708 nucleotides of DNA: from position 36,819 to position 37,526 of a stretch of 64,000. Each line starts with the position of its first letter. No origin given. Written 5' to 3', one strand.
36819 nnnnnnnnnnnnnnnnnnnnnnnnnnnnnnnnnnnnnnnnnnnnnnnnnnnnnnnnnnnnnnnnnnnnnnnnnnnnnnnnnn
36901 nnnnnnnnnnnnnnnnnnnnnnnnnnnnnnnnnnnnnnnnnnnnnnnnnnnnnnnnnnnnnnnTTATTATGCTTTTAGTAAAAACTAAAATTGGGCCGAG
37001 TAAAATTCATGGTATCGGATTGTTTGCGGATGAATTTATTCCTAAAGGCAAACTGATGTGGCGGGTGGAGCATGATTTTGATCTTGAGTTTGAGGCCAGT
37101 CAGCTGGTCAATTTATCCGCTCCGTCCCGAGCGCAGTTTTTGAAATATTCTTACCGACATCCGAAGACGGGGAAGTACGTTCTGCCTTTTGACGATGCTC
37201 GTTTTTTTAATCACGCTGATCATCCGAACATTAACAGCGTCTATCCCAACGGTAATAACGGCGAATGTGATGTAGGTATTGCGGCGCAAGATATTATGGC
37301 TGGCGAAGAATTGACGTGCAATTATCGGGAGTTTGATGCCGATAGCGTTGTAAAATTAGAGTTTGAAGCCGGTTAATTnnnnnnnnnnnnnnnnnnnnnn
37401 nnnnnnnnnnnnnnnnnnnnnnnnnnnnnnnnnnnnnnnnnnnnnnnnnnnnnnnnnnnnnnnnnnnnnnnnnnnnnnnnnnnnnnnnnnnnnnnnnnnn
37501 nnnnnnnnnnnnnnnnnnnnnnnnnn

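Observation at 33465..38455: Polyamine operon with an embedded SET-domain methyltransferase and a secreted-protein insertion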

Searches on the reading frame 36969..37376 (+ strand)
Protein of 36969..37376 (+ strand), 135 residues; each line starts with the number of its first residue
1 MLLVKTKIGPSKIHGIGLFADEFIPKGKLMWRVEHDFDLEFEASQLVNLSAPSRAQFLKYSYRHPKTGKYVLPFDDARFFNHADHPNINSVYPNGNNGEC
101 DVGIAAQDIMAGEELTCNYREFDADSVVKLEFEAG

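Call 3: search_protein_families(library=pfam, proteins=[window:36969-37376:+], max_evalue=0.01)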
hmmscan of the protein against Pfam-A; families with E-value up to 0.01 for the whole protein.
window:36969-37376:+ (135 aa): 1 family
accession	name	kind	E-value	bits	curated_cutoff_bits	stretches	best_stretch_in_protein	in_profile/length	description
PF00856.33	SET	-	2.9e-12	47.4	22.4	1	15-119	1-104/105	SET domain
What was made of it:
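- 36969..37376 (+): 135-aa minimal SET-domain protein, presumed SAM-dependent protein-lysine methyltransferase; a low-GC accessory gene in a variable slot. PF00856 2.9e-12 (call 3).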

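Call 4: search_protein_families(library=ncbifam, proteins=[window:36969-37376:+], max_evalue=0.01)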
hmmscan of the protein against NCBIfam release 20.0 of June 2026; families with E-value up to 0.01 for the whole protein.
window:36969-37376:+ (135 aa): 0 families

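Call 5: find_homologous_proteins(query=window:36969-37373:+, max_evalue=0.001)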
Query window:36969-37373:+ (135 aa): 1038 proteins with E <= 0.001 among 1049 candidates; the best 120 are listed.
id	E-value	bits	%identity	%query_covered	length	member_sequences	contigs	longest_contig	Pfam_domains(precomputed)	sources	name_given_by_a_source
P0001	2.6e-87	308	100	100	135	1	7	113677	PF00856.34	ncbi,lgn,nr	ncbi:MAG: SET domain-containing protein-lysine N-methyltransferase [Candidatus Magasanikbacteria bac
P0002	1.5e-43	166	60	96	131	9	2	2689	PF00856.34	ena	-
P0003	2.4e-42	162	60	96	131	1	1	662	PF00856.34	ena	-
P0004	3.9e-42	162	59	96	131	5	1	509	PF00856.34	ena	-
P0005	8.7e-42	161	59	96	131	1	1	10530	PF00856.34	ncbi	-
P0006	1.1e-41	160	61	93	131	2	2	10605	PF00856.34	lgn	-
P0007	1.4e-41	160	58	93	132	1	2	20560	PF00856.34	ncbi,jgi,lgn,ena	-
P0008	1.6e-41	160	62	93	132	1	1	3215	PF00856.34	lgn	-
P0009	1.9e-41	159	59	96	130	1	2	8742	PF00856.34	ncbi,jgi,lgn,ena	-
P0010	4.9e-41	158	57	96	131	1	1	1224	PF00856.34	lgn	-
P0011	8.0e-41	157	60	96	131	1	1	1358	PF00856.34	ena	-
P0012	1.1e-40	157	57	97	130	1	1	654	PF00856.34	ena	-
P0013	1.4e-40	157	58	96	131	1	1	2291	PF00856.34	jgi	-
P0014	1.5e-40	157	60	96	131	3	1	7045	PF00856.34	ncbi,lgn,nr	ncbi:MAG: SET domain-containing protein [bacterium]|nr:SET domain-containing protein [bacterium]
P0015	4.5e-40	155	58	96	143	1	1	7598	PF00856.34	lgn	-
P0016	5.6e-40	155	61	93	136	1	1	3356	PF00856.34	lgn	-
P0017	6.2e-40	155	57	96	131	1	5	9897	PF00856.34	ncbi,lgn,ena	ncbi:MAG: SET domain-containing protein [Patescibacteria group bacterium]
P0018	1.1e-39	154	57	96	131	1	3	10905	PF00856.34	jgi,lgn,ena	jgi:hypothetical protein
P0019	1.2e-39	154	58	96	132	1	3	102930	PF00856.34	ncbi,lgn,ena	-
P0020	2.3e-39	153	58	96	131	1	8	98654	PF00856.34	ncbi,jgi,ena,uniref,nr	ncbi:hypothetical protein A2982_02455 [candidate division WWE3 bacterium RIFCSPLOWO2_01_FULL_39_13]|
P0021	2.4e-39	153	57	93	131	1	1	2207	PF00856.34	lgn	-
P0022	3.6e-39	152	55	96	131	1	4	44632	PF00856.34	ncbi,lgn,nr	ncbi:MAG: SET domain-containing protein [Parcubacteria group bacterium]|nr:SET domain-containing pro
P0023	4.1e-39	152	58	98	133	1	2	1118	PF00856.34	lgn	-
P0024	4.1e-39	152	57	93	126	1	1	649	PF00856.34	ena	-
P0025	4.3e-39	152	53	98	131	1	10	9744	PF00856.34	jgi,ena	-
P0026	5.7e-39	151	58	92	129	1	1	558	PF00856.34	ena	-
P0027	5.9e-39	151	61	92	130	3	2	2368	PF00856.34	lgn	-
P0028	6.9e-39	151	56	93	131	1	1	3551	PF00856.34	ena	-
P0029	8.9e-39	151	59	92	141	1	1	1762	PF00856.34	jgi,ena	jgi:hypothetical protein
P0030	1.1e-38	151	54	96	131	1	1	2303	PF00856.34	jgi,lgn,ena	-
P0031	1.5e-38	150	59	96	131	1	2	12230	PF00856.34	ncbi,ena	-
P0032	1.7e-38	150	60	96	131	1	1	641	PF00856.34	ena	-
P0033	1.8e-38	150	58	96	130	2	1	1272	PF00856.34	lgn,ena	-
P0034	2.2e-38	150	58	93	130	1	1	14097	PF00856.34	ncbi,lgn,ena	-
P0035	2.4e-38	149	58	96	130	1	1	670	PF00856.34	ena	-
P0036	2.5e-38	149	60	97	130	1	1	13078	PF00856.34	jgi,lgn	-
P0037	2.6e-38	149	55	96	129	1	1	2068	PF00856.34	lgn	-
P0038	7.1e-38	148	55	96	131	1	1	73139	PF00856.34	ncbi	-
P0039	9.0e-38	148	60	96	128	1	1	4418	PF00856.34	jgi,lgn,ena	-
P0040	9.5e-38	147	56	97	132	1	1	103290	PF00856.34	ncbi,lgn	-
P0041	1.3e-37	147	60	93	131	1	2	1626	PF00856.34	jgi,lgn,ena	jgi:SET domain-containing protein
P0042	1.9e-37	147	56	93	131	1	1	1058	PF00856.34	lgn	-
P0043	2.0e-37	146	56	96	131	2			PF00856.34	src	-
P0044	2.2e-37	146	58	93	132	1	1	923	PF00856.34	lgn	-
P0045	2.5e-37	146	54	93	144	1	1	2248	PF00856.34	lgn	-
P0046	4.9e-37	145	58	93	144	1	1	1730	PF00856.34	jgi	jgi:SET domain-containing protein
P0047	5.3e-37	145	57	96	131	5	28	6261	PF00856.34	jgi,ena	-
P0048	5.4e-37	145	59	92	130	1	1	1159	PF00856.34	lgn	-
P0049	9.4e-37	144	55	96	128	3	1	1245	PF00856.34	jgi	jgi:uncharacterized protein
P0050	1.0e-36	144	58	96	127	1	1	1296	PF00856.34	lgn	-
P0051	1.4e-36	144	54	98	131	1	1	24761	PF00856.34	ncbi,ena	-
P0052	1.4e-36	144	52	99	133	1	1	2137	PF00856.34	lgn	-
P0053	1.8e-36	143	60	92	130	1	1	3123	PF00856.34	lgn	-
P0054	2.1e-36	143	55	96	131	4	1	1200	PF00856.34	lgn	-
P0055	2.5e-36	143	55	97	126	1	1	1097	PF00856.34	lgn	-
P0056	2.7e-36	143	58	93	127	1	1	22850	PF00856.34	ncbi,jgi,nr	ncbi:SET domain-containing protein-lysine N-methyltransferase [Candidatus Parcubacteria bacterium]|n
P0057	4.2e-36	142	57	93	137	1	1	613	PF00856.34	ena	-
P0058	4.2e-36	142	57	94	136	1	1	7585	PF00856.34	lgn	-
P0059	4.4e-36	142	55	92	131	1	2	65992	PF00856.34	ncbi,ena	-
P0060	4.7e-36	142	56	99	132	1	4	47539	PF00856.34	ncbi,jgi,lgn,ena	-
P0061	6.1e-36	142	58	96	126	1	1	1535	PF00856.34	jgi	jgi:uncharacterized protein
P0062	7.2e-36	141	58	93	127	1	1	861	PF00856.34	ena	-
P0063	7.4e-36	141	54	96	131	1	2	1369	PF00856.34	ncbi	-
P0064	8.4e-36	141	56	96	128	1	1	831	PF00856.34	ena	-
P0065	9.5e-36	141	53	98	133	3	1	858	PF00856.34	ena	-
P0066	1.1e-35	141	58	93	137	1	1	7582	PF00856.34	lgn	-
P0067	1.1e-35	141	58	93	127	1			PF00856.34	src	-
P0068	1.1e-35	141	54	93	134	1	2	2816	PF00856.34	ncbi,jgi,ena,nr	ncbi:MAG TPA: SET domain-containing protein [Candidatus Paceibacterota bacterium]|nr:SET domain-cont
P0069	1.4e-35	140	58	93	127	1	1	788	PF00856.34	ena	-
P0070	2.1e-35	140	55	98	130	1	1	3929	PF00856.34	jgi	jgi:SET domain-containing protein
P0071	2.3e-35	140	57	93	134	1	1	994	PF00856.34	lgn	-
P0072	2.8e-35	140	56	96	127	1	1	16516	PF00856.34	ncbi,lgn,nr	ncbi:MAG: SET domain-containing protein [Candidatus Giovannonibacteria bacterium]|nr:SET domain-cont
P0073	2.8e-35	139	53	96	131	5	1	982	PF00856.34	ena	-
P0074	3.4e-35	139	58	96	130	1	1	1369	PF00856.34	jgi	jgi:SET domain-containing protein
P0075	3.6e-35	139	54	96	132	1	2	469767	PF00856.34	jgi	jgi:SET domain-containing protein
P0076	3.9e-35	139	54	93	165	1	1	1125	PF00856.34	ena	-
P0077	4.4e-35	139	55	96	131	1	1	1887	PF00856.34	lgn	-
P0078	5.0e-35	139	56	93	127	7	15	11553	PF00856.34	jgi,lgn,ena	-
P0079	5.6e-35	139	55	97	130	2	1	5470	PF00856.34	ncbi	ncbi:MAG: SET domain-containing protein [Patescibacteria group bacterium]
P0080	5.9e-35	138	52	99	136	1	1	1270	PF00856.34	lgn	-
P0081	8.9e-35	138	55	99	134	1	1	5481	PF00856.34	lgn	-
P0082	9.1e-35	138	57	93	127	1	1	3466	PF00856.34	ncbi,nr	ncbi:MAG: SET domain-containing protein [bacterium]|nr:SET domain-containing protein [bacterium]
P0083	9.4e-35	138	55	93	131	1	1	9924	PF00856.34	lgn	-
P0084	1.0e-34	138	55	93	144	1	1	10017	PF00856.34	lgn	-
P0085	1.1e-34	138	55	97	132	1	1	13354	PF00856.34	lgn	-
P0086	1.2e-34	138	56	92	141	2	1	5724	PF00856.34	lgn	-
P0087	1.3e-34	137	56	97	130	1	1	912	PF00856.34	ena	-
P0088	1.4e-34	137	51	93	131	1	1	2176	PF00856.34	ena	-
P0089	1.5e-34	137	56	90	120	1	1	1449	PF00856.34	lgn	-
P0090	1.7e-34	137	55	99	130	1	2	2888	PF00856.34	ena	-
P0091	2.0e-34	137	55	96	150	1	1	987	PF00856.34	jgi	jgi:uncharacterized protein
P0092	2.4e-34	136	55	96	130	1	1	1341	PF00856.34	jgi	jgi:hypothetical protein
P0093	2.5e-34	136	55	97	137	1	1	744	PF00856.34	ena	-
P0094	3.2e-34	136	53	97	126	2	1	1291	PF00856.34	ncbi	-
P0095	3.3e-34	136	55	92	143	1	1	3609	PF00856.34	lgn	-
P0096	3.4e-34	136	57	93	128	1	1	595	PF00856.34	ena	-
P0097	4.0e-34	136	54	91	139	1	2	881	PF00856.34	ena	-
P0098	4.2e-34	136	53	97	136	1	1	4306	PF00856.34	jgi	jgi:uncharacterized protein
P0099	4.7e-34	136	54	98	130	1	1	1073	PF00856.34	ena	-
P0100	5.0e-34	135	54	92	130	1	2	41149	PF00856.34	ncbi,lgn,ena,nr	ncbi:MAG TPA: SET domain-containing protein-lysine N-methyltransferase [Bacteroidetes bacterium]|nr:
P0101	5.7e-34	135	56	93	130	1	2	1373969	PF00856.34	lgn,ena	-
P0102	5.7e-34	135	54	93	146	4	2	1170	PF00856.34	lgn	-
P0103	5.9e-34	135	55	99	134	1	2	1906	PF00856.34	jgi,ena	jgi:SET domain-containing protein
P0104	6.0e-34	135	53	92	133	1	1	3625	PF00856.34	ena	-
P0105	6.0e-34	135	50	96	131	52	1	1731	PF00856.34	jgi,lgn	jgi:SET domain-containing protein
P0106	7.7e-34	135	55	96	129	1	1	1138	PF00856.34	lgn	-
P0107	8.2e-34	135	54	92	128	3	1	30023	PF00856.34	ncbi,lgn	-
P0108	8.2e-34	135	56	93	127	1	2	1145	PF00856.34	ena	-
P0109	8.4e-34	135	56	96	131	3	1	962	PF00856.34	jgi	jgi:uncharacterized protein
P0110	8.5e-34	135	53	93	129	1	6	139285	PF00856.34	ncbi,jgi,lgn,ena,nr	ncbi:TPA: SET domain-containing protein-lysine N-methyltransferase [Candidatus Falkowbacteria bacter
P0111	9.9e-34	134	57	97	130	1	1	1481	PF00856.34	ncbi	-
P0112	1.0e-33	134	55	99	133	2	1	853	PF00856.34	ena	-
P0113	1.1e-33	134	53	93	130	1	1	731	PF00856.34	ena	-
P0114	1.1e-33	134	58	93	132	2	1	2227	PF00856.34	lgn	-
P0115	1.2e-33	134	53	96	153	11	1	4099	PF00856.34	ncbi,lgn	-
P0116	1.3e-33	134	58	96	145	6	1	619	PF00856.34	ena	-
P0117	1.4e-33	134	53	97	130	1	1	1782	PF00856.34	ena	-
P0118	1.5e-33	134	55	93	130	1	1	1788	PF00856.34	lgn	-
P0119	1.7e-33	134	54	93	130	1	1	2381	PF00856.34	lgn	-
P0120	1.7e-33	134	53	97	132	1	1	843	PF00856.34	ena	-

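Call 20: find_related_loci(query=A1, collection=metagenome_contigs, flank=6000)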
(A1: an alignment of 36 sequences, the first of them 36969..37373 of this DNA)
Query A1 (135 aa) in metagenome_contigs; peptide patterns used: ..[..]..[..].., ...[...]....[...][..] (x = any residue, [..] = any of these).
600 stretches matched a pattern (row limit reached: there are more); 439 encode a relative of the query (tblastn E <= 1e-3); the best 80 are kept; 80 distinct loci.
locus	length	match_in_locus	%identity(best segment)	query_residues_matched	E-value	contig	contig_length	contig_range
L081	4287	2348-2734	60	1-131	2e-49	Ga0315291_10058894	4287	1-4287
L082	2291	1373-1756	58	1-130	1e-46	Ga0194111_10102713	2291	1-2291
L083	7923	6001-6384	57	1-130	1e-45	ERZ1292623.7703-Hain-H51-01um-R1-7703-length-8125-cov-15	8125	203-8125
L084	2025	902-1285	54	1-130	1e-45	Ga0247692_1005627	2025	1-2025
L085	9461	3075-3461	58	1-130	5e-45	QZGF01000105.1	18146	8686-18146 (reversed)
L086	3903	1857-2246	53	1-132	1e-44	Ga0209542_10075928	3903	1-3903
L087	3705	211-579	56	1-125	5e-44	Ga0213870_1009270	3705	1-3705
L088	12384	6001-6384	56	1-130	4e-44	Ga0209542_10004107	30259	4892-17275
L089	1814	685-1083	56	1-132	2e-44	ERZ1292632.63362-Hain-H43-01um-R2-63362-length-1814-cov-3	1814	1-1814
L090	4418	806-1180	60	1-130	6e-44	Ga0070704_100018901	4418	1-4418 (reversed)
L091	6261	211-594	57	1-130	6e-43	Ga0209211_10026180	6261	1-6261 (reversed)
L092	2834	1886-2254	57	1-125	1e-42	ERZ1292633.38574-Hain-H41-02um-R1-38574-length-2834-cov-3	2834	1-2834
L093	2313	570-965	56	1-133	4e-42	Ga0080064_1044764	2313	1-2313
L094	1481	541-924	57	1-131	2e-42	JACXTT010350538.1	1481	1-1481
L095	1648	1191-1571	58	1-130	9e-42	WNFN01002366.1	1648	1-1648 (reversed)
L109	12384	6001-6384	50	1-130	2e-39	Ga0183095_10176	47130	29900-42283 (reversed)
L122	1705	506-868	50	1-125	2e-38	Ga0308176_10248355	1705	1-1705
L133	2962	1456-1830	53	1-130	9e-37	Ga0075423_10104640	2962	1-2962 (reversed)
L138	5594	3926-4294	52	1-127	2e-36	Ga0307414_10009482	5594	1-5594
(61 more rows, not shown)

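Call 23: find_encoding_contigs(protein=P0001, flank=6000, max_places=7)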
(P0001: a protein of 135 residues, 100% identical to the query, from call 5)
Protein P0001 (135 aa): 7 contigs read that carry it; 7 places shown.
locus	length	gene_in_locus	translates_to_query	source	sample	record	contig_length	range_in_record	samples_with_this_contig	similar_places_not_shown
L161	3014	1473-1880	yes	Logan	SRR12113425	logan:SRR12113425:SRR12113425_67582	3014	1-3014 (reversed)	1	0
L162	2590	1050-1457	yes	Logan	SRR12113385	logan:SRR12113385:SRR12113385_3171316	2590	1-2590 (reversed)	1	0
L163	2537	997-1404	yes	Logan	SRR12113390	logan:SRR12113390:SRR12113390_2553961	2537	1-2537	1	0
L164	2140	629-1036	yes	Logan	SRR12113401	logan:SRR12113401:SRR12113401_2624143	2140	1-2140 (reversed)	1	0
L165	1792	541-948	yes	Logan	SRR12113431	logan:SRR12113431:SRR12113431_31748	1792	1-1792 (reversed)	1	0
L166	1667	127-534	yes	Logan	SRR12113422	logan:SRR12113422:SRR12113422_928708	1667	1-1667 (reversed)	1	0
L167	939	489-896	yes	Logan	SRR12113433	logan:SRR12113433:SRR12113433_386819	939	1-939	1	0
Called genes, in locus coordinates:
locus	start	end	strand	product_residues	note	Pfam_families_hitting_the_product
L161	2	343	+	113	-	?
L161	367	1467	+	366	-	PF01916:DS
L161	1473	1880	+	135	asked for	PF00856:SET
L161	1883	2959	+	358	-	PF00491:Arginase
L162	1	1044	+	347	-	?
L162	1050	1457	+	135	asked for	PF00856:SET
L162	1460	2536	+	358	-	PF00491:Arginase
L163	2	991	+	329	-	?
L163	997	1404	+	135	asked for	PF00856:SET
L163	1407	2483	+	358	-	PF00491:Arginase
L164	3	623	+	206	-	?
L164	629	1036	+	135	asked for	PF00856:SET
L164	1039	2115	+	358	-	PF00491:Arginase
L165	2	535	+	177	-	?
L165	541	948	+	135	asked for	PF00856:SET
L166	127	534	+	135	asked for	PF00856:SET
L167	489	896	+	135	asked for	PF00856:SET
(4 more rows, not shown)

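Call 24: find_encoding_contigs(protein=P0020, flank=5000, max_places=3)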
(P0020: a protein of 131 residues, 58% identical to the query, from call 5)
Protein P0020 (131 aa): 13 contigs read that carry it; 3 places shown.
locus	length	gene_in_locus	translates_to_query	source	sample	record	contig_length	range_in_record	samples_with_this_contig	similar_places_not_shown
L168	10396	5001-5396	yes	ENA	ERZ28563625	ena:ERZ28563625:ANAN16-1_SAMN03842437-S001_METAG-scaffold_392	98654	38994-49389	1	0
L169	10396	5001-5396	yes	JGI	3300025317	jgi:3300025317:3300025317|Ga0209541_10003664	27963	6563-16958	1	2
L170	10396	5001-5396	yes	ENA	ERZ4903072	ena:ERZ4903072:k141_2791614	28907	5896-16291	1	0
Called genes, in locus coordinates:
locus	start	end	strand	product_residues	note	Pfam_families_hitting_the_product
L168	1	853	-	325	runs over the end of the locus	PF18914:DUF5666 (faint), PF00404:Dockerin_1 (weak)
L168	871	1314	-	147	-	PF09136:Glucodextran_B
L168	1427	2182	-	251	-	PF18914:DUF5666 (faint)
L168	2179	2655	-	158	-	PF09136:Glucodextran_B (weak)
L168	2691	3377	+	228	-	PF13483:Lactamase_B_3, PF12706:Lactamase_B_2 (weak)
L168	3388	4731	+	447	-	PF00772:DnaB, PF03796:DnaB_C, PF13481:AAA_25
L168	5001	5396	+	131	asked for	PF00856:SET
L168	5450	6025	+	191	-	PF08207:EFP_N, PF01132:EFP, PF09285:Elong-fact-P_C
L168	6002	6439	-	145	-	-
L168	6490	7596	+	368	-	PF01321:Creatinase_N, PF00557:Peptidase_M24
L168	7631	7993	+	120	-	PF01037:AsnC_trans_reg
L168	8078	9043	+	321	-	-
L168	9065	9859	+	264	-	PF01790:LGT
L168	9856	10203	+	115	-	PF01258:zf-dskA_traR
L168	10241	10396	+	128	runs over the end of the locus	PF00072:Response_reg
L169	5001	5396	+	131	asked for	PF00856:SET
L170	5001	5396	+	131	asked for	PF00856:SET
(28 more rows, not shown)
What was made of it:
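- One SET homologue in a WWE3 genome lies directly upstream of efp (call 24).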

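Call 25: find_encoding_contigs(protein=P0110, flank=5000, max_places=3)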
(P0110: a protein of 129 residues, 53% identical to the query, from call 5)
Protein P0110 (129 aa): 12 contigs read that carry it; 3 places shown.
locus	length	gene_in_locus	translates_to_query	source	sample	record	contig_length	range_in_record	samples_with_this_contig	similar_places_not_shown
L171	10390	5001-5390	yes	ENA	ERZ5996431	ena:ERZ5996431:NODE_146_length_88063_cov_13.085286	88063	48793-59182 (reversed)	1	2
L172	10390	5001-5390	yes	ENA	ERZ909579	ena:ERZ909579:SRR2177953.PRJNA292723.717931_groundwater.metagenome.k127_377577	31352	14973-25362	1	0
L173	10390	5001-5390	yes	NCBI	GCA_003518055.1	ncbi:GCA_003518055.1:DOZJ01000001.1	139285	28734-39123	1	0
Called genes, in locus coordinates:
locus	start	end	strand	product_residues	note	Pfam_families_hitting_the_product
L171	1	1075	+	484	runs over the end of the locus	PF13541:ChlI, PF05362:Lon_C (weak), PF00158:Sigma54_activat (faint), PF00493:MCM (faint), PF01078:Mg_chelatase, PF07728:AAA_5 (faint), PF13335:Mg_chelatase_C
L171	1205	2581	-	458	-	PF23473:LysM3_LYK4_5 (weak), PF01476:LysM, PF01551:Peptidase_M23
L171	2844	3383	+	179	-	PF01029:NusB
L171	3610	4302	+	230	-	PF22935:RM44_endonuclase (weak), PF14622:Ribonucleas_3_3, PF00636:Ribonuclease_3, PF00035:dsrm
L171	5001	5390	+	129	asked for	PF00856:SET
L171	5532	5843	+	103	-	-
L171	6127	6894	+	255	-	-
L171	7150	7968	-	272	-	PF02016:Peptidase_S66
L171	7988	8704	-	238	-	PF03575:Peptidase_S51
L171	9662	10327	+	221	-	PF01712:dNK, PF13238:AAA_18 (weak)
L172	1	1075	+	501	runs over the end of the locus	PF05362:Lon_C (weak), PF13541:ChlI, PF00158:Sigma54_activat (faint), PF00493:MCM (faint), PF01078:Mg_chelatase, PF07728:AAA_5 (faint), PF13335:Mg_chelatase_C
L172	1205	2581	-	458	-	PF23473:LysM3_LYK4_5 (weak), PF01476:LysM, PF01551:Peptidase_M23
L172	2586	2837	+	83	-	-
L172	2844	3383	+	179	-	PF01029:NusB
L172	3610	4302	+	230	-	PF22935:RM44_endonuclase (weak), PF14622:Ribonucleas_3_3, PF00636:Ribonuclease_3, PF00035:dsrm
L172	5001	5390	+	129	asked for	PF00856:SET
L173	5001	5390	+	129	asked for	PF00856:SET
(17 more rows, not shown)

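Call 38: search_solved_structures(query=A1, max_evalue=0.01, show_alignments=2)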
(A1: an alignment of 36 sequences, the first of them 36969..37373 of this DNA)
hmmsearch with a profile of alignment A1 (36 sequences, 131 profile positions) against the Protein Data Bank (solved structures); distinct sequences matched with E-value up to 0.01: 119 (the best 60 are shown).
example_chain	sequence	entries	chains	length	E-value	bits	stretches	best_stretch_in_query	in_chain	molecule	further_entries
4z4p_A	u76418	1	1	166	6.1e-12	48.7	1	8-122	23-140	Histone-lysine N-methyltransferase 2D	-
5f59_A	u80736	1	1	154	8.3e-12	48.3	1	8-123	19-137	Histone-lysine N-methyltransferase 2C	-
5f6k_C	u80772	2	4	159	9.2e-12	48.1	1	8-123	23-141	Histone-lysine N-methyltransferase 2C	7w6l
6kiw_K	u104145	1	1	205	1.7e-11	47.3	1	8-123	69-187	Histone-lysine N-methyltransferase 2C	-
2w5y_A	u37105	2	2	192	1.7e-10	44.1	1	9-127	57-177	HISTONE-LYSINE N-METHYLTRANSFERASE HRX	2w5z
9yle_K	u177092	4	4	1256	2.2e-10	43.7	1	8-123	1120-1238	[histone H3]-lysine(4) N-methyltransferase,Histone-lysine N-methyltransferase 2D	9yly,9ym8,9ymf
9yl3_K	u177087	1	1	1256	2.2e-10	43.7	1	8-123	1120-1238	[histone H3]-lysine(4) N-methyltransferase,Histone-lysine N-methyltransferase 2D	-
6kiu_K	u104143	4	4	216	2.3e-10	43.7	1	9-126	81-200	Histone-lysine N-methyltransferase 2A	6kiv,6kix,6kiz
7ud5_K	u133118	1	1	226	2.6e-10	43.5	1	9-126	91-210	cDNA FLJ56846, highly similar to Zinc finger protein HRX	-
7w67_C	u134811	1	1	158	2.8e-10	43.4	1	9-127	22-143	Histone-lysine N-methyltransferase 2A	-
7w6a_C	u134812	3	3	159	2.9e-10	43.3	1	9-127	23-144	Histone-lysine N-methyltransferase 2A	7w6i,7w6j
5f5e_A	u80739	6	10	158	3.7e-10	43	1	10-127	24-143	Histone-lysine N-methyltransferase 2A | Histone-lysine N-methyltransferase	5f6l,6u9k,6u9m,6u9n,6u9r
7u5v_A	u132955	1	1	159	4.1e-10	42.8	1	10-123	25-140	Histone-lysine N-methyltransferase 2A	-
6pwv_C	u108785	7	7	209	7.9e-10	41.9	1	10-126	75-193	Histone-lysine N-methyltransferase 2A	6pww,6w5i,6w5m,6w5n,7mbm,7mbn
7bre_B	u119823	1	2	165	8.6e-10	41.8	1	9-127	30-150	Histone-lysine N-methyltransferase 2B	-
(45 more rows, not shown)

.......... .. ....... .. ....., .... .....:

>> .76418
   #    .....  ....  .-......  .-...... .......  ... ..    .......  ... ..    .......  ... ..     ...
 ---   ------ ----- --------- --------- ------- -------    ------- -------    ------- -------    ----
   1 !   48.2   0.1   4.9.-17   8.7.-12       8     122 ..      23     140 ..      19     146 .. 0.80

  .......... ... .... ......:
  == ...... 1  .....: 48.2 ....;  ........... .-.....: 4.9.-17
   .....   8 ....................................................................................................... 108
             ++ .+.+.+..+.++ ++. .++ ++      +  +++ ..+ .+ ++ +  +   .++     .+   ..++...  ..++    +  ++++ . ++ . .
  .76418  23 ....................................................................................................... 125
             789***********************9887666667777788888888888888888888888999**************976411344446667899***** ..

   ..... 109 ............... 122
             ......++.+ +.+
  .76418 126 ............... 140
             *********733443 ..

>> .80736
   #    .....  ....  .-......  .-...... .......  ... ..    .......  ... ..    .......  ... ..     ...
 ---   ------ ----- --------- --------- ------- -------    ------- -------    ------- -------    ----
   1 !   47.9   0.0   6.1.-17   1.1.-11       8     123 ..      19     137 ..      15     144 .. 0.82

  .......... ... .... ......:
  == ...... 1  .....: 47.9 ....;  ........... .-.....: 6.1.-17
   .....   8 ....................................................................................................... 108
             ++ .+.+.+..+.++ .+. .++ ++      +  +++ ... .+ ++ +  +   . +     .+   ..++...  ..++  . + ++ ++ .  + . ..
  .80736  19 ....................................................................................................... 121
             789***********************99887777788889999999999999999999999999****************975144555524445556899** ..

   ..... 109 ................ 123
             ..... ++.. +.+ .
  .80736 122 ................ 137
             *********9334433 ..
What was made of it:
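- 36969..37376 (+): The family profile hits KMT2D/KMT2C/MLL1 SET domains at 6e-12 (call 38).
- On SET-domain protein-lysine methyltransferase: The family profile hits KMT2D at 6e-12 (call 38). These align with the NHS and ELTYDY motifs of KMT2D (call 38).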
